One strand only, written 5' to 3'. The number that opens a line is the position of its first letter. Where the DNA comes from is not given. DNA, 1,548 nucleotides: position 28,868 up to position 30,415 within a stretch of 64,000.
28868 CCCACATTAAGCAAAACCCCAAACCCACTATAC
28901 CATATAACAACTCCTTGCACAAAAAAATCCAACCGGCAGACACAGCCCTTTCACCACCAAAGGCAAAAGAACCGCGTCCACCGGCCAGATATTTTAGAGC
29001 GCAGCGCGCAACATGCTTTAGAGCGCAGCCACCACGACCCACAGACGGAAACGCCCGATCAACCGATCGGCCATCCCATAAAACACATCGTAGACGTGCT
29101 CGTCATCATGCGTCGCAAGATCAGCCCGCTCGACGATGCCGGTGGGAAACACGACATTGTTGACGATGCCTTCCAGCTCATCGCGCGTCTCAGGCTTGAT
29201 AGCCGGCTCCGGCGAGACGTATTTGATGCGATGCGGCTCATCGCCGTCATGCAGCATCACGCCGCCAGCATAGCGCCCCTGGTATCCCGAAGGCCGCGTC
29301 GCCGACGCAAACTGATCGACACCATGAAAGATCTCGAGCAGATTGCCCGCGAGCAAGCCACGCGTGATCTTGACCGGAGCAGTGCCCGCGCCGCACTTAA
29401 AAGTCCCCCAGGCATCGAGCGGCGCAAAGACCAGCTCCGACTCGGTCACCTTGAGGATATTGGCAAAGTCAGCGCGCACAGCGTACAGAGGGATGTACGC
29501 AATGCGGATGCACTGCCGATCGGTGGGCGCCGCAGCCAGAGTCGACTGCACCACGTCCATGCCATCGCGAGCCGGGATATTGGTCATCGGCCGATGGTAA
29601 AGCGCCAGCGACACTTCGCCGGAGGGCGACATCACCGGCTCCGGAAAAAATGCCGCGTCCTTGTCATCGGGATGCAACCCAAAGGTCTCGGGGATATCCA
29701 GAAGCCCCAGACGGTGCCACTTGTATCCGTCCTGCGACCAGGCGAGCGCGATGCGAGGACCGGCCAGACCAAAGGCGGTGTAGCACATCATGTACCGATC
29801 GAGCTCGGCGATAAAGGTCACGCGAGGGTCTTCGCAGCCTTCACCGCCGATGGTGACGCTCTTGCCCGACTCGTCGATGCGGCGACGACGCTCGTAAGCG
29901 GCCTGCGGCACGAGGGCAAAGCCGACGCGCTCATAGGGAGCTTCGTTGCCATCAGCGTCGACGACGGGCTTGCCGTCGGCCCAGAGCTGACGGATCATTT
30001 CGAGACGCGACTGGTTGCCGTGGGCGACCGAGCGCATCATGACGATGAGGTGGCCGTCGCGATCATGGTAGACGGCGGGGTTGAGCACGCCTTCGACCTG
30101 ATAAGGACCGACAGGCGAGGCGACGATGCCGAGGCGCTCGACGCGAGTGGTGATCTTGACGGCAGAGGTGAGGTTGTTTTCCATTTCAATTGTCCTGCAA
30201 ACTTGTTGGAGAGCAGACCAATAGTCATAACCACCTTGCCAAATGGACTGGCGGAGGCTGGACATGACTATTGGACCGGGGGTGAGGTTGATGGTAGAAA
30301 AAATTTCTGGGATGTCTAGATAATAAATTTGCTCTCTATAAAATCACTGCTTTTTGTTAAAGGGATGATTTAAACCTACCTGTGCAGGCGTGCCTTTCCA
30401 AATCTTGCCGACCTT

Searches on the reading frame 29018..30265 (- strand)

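Call 60: search_protein_families(library=pfam, proteins=[window:29018-30265:-], max_evalue=0.001)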
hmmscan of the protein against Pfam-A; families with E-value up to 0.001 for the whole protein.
window:29018-30265:- (415 aa): 1 family
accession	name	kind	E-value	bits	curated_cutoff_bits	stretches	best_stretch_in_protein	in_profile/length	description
PF04041.19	Glyco_hydro_130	-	4.9e-17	62.3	26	2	289-404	214-305/320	beta-1,4-mannooligosaccharide phosphorylase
